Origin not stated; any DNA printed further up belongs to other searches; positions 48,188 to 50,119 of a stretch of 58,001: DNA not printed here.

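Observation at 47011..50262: Translationally coupled Lgt-like / small TM / radical SAM / small TM operon: candidate undescribed membrane-lipid or lipoprotein-tailoring system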

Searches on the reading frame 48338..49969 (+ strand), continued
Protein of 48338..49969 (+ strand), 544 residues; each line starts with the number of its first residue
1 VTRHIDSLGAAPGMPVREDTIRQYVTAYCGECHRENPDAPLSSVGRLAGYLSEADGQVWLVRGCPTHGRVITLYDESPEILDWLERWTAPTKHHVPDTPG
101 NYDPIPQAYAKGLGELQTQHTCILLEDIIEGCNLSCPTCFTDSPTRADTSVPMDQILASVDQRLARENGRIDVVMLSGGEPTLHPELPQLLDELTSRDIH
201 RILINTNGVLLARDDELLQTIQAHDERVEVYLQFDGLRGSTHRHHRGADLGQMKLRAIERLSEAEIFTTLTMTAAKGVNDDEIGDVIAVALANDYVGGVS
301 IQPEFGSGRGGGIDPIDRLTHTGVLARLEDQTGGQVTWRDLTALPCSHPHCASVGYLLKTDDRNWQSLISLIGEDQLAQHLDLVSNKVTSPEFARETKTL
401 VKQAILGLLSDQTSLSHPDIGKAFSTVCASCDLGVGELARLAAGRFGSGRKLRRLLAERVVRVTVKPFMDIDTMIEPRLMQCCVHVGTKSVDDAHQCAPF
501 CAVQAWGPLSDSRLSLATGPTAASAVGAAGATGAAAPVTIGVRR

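Call 23: search_solved_structures(query=window:48338-49969:+, max_evalue=0.001, show_alignments=2)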
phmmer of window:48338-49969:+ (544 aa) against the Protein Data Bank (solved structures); distinct sequences matched with E-value up to 0.001: 3.
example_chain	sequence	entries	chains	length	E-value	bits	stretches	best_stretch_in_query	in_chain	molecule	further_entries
7tol_A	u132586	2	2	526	2.6e-30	108.5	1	45-355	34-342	glycerol dibiphytanyl glycerol tetraether - macrocyclic archaeol synthase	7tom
6efn_A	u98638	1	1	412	2.4e-08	36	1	127-289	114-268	Sporulation killing factor maturation protein SkfB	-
7wzv_A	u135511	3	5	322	0.00071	21.2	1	131-217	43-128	4Fe-4S cluster-binding domain-containing protein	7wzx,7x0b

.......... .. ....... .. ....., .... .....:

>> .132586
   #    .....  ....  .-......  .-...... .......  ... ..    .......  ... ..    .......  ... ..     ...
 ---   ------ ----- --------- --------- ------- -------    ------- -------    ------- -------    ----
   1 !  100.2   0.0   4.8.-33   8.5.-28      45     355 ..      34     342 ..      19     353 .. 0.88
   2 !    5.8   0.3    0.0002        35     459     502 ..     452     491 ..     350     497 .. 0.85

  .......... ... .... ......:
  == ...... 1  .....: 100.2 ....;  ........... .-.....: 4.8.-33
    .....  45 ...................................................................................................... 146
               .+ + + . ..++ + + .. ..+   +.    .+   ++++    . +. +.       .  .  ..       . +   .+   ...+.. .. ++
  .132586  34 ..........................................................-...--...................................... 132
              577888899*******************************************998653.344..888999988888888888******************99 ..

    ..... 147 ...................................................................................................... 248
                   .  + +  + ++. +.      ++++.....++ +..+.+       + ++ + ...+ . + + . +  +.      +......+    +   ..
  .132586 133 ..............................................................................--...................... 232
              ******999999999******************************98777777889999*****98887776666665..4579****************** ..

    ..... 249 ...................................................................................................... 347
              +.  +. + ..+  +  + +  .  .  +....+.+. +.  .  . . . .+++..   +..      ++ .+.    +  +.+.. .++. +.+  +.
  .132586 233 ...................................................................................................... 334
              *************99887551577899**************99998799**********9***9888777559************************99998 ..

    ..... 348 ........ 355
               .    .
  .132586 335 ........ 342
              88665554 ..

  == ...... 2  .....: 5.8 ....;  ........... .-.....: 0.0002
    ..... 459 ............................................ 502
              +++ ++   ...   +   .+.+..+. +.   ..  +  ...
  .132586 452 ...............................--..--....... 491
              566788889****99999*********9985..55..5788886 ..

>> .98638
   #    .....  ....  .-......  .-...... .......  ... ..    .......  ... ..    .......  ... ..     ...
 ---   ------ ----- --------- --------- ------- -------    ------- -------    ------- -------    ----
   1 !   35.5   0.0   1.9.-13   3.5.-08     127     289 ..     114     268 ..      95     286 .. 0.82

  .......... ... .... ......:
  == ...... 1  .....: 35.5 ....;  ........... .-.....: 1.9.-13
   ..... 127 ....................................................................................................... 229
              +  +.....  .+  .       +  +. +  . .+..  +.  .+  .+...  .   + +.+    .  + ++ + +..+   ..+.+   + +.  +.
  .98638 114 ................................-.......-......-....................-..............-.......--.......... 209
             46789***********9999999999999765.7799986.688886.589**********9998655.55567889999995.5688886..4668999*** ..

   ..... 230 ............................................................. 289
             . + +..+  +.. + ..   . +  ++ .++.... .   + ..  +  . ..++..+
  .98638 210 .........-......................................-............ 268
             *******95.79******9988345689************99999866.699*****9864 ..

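Call 25: find_related_loci(query=A1, collection=genome_contigs, flank=6000)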
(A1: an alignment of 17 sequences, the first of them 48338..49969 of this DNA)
Query A1 (544 aa) in genome_contigs; peptide patterns used: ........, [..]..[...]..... (x = any residue, [..] = any of these).
599 stretches matched a pattern (row limit reached: there are more); 573 encode a relative of the query (tblastn E <= 1e-3); the best 80 are kept; 80 distinct loci.
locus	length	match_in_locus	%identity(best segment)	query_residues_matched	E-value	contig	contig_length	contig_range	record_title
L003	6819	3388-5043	78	1-527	0e+0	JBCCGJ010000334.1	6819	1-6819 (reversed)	MAG: Actinomycetota bacterium isolate P01_B01_bin.40 k141_3407463_length_6819_cov_22.5708, whole genome shotgun sequence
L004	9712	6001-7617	80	3-544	0e+0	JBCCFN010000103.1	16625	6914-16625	MAG: Actinomycetota bacterium isolate P01_B01_bin.2 k141_2198664_length_16625_cov_14.0000, whole genome shotgun sequence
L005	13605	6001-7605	83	3-534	0e+0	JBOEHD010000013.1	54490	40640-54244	MAG: Acidimicrobiales bacterium isolate PBSact2 PBS13d_contig_284, whole genome shotgun sequence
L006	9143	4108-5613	67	13-517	0e+0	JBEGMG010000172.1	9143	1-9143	MAG: Actinomycetota bacterium isolate NASQAN2016_083_B_bin.22 scaffold_602608, whole genome shotgun sequence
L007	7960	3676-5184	67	13-518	0e+0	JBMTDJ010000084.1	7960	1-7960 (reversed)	MAG: Candidatus Nanopelagicales bacterium isolate LKB_V2_S15_50percent_ser_metabat.26 NODE_3607_length_7960_cov_31.79127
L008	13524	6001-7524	65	13-519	0e+0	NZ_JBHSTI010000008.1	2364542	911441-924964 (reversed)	Longivirga aurantiaca strain CGMCC 4.7317 GCM70027017_15, whole genome shotgun sequence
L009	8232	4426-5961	65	7-517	0e+0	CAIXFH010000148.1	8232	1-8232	MAG: uncultured actinobacterium isolate Umea_bin-04446 genome assembly, contig: bin-04446:148/232, whole genome shotgun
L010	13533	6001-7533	64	13-526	0e+0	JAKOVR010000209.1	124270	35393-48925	MAG: Actinomycetes bacterium isolate JPNG_maxbin.062 k201_219063, whole genome shotgun sequence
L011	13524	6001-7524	63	6-514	0e+0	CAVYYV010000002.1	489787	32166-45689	MAG: uncultured Acidimicrobiia bacterium isolate MFD02923.bin.1.45 genome assembly, contig: contig_11112, whole genome s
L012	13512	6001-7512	66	13-515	0e+0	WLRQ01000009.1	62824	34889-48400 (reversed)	MAG: Actinomycetota bacterium isolate UFOp-RH-27jun17-269 RH-27jun17-269-c9, whole genome shotgun sequence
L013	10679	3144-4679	64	7-517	0e+0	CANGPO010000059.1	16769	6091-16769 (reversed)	MAG: Actinobacteria bacterium isolate Jr-7aug17-86 genome assembly, contig: Jr-7aug17-C5560, whole genome shotgun sequen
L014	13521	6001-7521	63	13-519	0e+0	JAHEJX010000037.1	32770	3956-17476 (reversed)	MAG: Actinomycetes bacterium isolate Ww568 NODE_2905_length_32770_cov_4.065515, whole genome shotgun sequence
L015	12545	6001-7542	62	3-515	0e+0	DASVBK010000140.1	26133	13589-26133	MAG TPA_asm: Candidatus Nanopelagicales bacterium isolate SMAG_U1977 k141_1020631, whole genome shotgun sequence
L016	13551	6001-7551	62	8-522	0e+0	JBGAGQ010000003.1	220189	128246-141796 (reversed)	MAG: Thermoanaerobaculia bacterium isolate MAG_MBR_H125.76 MBRH125-76_opera_contig_381, whole genome shotgun sequence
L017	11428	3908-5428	62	12-515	0e+0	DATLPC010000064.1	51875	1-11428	MAG TPA_asm: Gemmatimonadaceae bacterium isolate SMAG_U13842 k141_3988404, whole genome shotgun sequence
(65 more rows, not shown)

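Call 41: list_cluster_members(proteins=[L001:6584-7366:+, P0116, L001:9566-9823:+, L001:7366-8001:+])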
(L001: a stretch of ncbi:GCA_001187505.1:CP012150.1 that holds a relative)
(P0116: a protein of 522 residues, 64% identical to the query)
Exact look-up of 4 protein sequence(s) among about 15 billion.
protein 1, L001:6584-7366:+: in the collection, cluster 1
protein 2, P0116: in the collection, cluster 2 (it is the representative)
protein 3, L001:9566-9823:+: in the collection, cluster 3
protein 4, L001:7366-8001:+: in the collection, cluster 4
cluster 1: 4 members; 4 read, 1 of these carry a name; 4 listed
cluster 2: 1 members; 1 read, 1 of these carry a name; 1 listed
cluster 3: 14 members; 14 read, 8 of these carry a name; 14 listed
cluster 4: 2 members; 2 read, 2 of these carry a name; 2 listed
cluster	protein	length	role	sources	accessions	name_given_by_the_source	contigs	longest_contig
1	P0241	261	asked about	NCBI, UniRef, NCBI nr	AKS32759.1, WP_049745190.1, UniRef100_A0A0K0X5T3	prolipoprotein diacylglyceryl transferase [Mycolicibacterium goodii] | Diacylglyceryl transferase n=1 Tax=Mycolicibacterium goodii TaxID=134601 ... | diacylglyceryl transferase [Mycolicibacterium goodii]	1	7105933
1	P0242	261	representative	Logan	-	-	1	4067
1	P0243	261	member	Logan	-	-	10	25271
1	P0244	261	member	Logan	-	-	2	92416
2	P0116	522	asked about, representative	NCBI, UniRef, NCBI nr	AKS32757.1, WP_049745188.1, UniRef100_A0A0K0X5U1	radical SAM protein [Mycolicibacterium goodii] | Radical SAM protein n=1 Tax=Mycolicibacterium goodii TaxID=134601 RepID=A0A0K0X5U1_MYCGD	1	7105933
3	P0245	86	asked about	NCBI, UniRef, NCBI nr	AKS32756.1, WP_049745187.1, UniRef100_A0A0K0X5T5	hypothetical protein [Mycolicibacterium goodii] | Uncharacterized protein n=1 Tax=Mycolicibacterium goodii TaxID=134601 ... | hypothetical protein AFA91_13660 [Mycolicibacterium goodii]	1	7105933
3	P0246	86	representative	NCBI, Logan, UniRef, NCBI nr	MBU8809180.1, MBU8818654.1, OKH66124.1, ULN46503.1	hypothetical protein KL953_09760 [Mycolicibacterium goodii] | hypothetical protein n=1 Tax=Mycolicibacterium goodii TaxID=134601 RepID=UPI00093EF02D | hypothetical protein [Mycolicibacterium goodii]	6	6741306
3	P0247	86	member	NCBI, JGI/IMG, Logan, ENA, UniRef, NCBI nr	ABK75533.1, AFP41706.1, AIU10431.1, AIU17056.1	hypothetical protein [Mycolicibacterium smegmatis] | Uncharacterized protein n=3 Tax=Mycolicibacterium smegmatis TaxID=1772 RepID=A0R3B4_MYCS2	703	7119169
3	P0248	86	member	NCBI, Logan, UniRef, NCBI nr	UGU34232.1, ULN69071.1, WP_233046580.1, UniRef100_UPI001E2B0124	hypothetical protein LT350_15560 [Mycolicibacterium smegmatis] | hypothetical protein n=1 Tax=Mycolicibacterium smegmatis TaxID=1772 RepID=UPI001E2B0124 | hypothetical protein [Mycolicibacterium smegmatis]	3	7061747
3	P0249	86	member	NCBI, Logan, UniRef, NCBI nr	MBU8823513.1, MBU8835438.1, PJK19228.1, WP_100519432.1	hypothetical protein [Mycolicibacterium goodii] | Uncharacterized protein n=1 Tax=Mycolicibacterium goodii TaxID=134601 ...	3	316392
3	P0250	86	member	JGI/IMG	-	hypothetical protein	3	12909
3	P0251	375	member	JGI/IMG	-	uncharacterized radical SAM superfamily Fe-S cluster-containing enzyme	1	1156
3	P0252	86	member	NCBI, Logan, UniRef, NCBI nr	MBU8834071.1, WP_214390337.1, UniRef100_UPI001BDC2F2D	hypothetical protein [Mycolicibacterium goodii] | hypothetical protein n=1 Tax=Mycolicibacterium goodii TaxID=134601 RepID=UPI001BDC2F2D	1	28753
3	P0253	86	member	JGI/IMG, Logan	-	-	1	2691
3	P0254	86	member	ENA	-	-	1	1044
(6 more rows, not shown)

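Call 42: predict_structure(alignment_id=A2)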
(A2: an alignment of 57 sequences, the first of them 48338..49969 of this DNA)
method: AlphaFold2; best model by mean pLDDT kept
length: 544 residues; sequences in the alignment: 57
mean_pLDDT: 71.4   pTM: 0.78
mean pLDDT of the five models: 71.4, 71.3, 69.7, 69.2, 67.7
residues with pLDDT >= 90: 150; 70-90: 163; 50-70: 113; < 50: 118
segments of 3 or more residues with pLDDT < 50: 1-4, 7-12, 89-147, 345-350, 383-393, 518-544
pLDDT, mean of each block of 10 residues (from residue 1): 43 62 85 85 82 92 92 93 69 38 38 31 36 37 46 77 77 67 77 88 85 93 90 93 88 95 95 93 98 94 71 85 96 95 54 83 88 76 36 53 63 61 66 55 58 86 84 77 61 67 73 56 39 43 37
secondary structure, 60 per line:
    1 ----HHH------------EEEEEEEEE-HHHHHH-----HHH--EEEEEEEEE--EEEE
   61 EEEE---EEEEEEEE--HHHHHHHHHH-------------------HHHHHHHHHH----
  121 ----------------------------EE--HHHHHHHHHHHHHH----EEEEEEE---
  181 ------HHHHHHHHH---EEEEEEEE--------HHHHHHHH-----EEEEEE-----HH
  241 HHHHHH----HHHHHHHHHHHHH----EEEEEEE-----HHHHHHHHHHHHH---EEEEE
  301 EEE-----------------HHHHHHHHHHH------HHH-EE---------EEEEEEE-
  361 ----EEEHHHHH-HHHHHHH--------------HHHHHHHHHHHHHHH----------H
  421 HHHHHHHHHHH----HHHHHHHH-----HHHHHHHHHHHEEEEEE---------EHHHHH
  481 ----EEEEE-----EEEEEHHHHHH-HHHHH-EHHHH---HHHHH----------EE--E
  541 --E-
elements in order: E20-28 H30-35 E46-54 E57-64 E68-75 H78-87 H107-116 H153-166 E171-177 H187-195 E199-206 H215-222 E228-233 H239-246 H251-263 E268-274 H280-292 E296-303 H321-331 E353-359 E365-367 H368-372 H374-380 H395-409 H420-431 H436-443 H449-459 E460-465 H476-480 E485-489 E495-499 H500-505 H507-511 H514-517 H521-525

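Call 45: fold_search(model_id=the predicted structure, library=pdb)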
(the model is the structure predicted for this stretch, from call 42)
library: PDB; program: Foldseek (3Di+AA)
matches with E <= 10: 902; with E <= 0.001: 30
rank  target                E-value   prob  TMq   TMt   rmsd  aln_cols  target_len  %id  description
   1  7tol                  8.4e-23  1.00  0.61  0.66   7.9       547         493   22  X-ray crystal structure of glycerol dibiphytanyl glycerol tetraether - macrocyclic archaeol synthase (GDGT-MAS) from Met (released 2022-08-31)
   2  7tom                  3.5e-22  1.00  0.61  0.66   7.7       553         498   20  X-ray crystal structure of glycerol dibiphytanyl glycerol tetraether - macrocyclic archaeol synthase (GDGT-MAS) from Met (released 2022-08-31)
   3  6efn                  2.3e-07  1.00  0.32  0.44  13.2       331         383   17  Structure of a RiPP maturase, SkfB (released 2018-10-24)
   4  3cb8_A                6.3e-05  1.00  0.30  0.61   4.6       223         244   17  4Fe-4S-Pyruvate formate-lyase activating enzyme in complex with AdoMet and a peptide substrate (released 2008-10-28)
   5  4k39_A                7.1e-05  1.00  0.29  0.42   4.9       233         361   20  Native anSMEcpe with bound AdoMet and Cp18Cys peptide (released 2013-05-08)
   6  7n7h                  7.9e-05  1.00  0.28  0.48   5.0       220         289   17  X-ray crystal structure of Viperin-like enzyme from Nematostella vectensis (released 2021-07-07)
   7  2fb2_A                9.8e-05  1.00  0.28  0.44   5.5       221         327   19  Structure of the MoaA Arg17/266/268/Ala triple mutant (released 2006-05-09)
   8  4k38_B                1.2e-04  1.00  0.29  0.42   5.0       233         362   19  Native anSMEcpe with bound AdoMet and Kp18Cys peptide (released 2013-05-08)
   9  1tv7_A                1.4e-04  1.00  0.31  0.47  14.1       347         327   16  Structure of the S-adenosylmethionine dependent Enzyme MoaA (released 2004-08-31)
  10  9dfn                  1.6e-04  1.00  0.27  0.49   5.8       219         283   18  X-ray crystal structure of the second viperin-like enzyme from Trichoderma virens with bound CTP and SAM (released 2025-02-19)
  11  4k38_A                1.6e-04  1.00  0.29  0.41   5.2       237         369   21  Native anSMEcpe with bound AdoMet and Kp18Cys peptide (released 2013-05-08)
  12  7bi7_B                2.0e-04  1.00  0.25  0.48   5.4       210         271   19  An Unexpected P-Cluster like Intermediate En Route to the Nitrogenase FeMo-co (released 2021-03-10)
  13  2fb2_B                2.5e-04  1.00  0.28  0.45   5.6       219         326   19  Structure of the MoaA Arg17/266/268/Ala triple mutant (released 2006-05-09)
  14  4k37_B                2.9e-04  1.00  0.29  0.42   5.1       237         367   19  Native anSMEcpe with bound AdoMet (released 2013-05-08)
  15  1tv7_B                3.1e-04  1.00  0.28  0.44   5.2       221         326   19  Structure of the S-adenosylmethionine dependent Enzyme MoaA (released 2004-08-31)
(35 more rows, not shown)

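Call 76: search_dna_similar(query=window:48338-49969:+, collection=plasmids, mode=protein, max_evalue=1e-20, max_rows=15)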
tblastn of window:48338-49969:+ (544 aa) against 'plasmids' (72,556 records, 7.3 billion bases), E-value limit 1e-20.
Records with a match: 10; places in all: 10; records where one place covers at least 80% of the query: 5.
Best place of each record, by identity: 60-80% 3; <60% 7.
By first word of the organism name: Mycobacterium 2; Haloarcula 2; Nonomuraea 1; Mycolicibacterium 1; Chondrinema 1; Persicobacter 1; Salinirubellus 1; Halorarius 1.
By predicted mobility (MOB-suite, as given by PLSDB): non-mobilizable 9; mobilizable 1.
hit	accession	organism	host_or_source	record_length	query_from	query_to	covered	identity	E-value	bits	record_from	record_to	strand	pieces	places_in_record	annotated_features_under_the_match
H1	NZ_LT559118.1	Nonomuraea gerenzanensis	-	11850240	13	515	92%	64.3%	0e+0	625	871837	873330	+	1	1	none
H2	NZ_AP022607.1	Mycobacterium branderi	-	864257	13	516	93%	63.0%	0e+0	616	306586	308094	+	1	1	radical SAM protein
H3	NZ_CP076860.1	Mycobacterium avium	Homo sapiens,sputum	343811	13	515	92%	62.7%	0e+0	613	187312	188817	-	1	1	radical SAM protein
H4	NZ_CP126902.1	Mycolicibacterium vanbaalenii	cell culture,soil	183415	55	507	83%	30.0%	2e-45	179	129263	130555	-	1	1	radical SAM protein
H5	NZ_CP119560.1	Haloarcula halophila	cell culture,sediment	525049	46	504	84%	27.8%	5e-23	111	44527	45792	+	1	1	radical SAM protein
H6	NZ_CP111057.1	Chondrinema litorale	Seaweed,red alga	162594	13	359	64%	31.3%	1e-46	182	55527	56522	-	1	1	radical SAM protein | prolipoprotein diacylglyceryl transferase family protein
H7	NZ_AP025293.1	Persicobacter psychrovividus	-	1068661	14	365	65%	30.6%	2e-43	173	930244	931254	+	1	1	none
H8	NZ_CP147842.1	Salinirubellus sp. SYNS196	cell cuture,sediment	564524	14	351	62%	31.8%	1e-30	134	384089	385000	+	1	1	radical SAM protein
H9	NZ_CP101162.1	Halorarius halobius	cell culture,salt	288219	46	374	60%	29.6%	9e-27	123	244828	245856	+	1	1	radical SAM protein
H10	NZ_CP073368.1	Haloarcula sinaiiensis ATCC 33800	cell culture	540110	46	351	56%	31.1%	1e-24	116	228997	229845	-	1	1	radical SAM protein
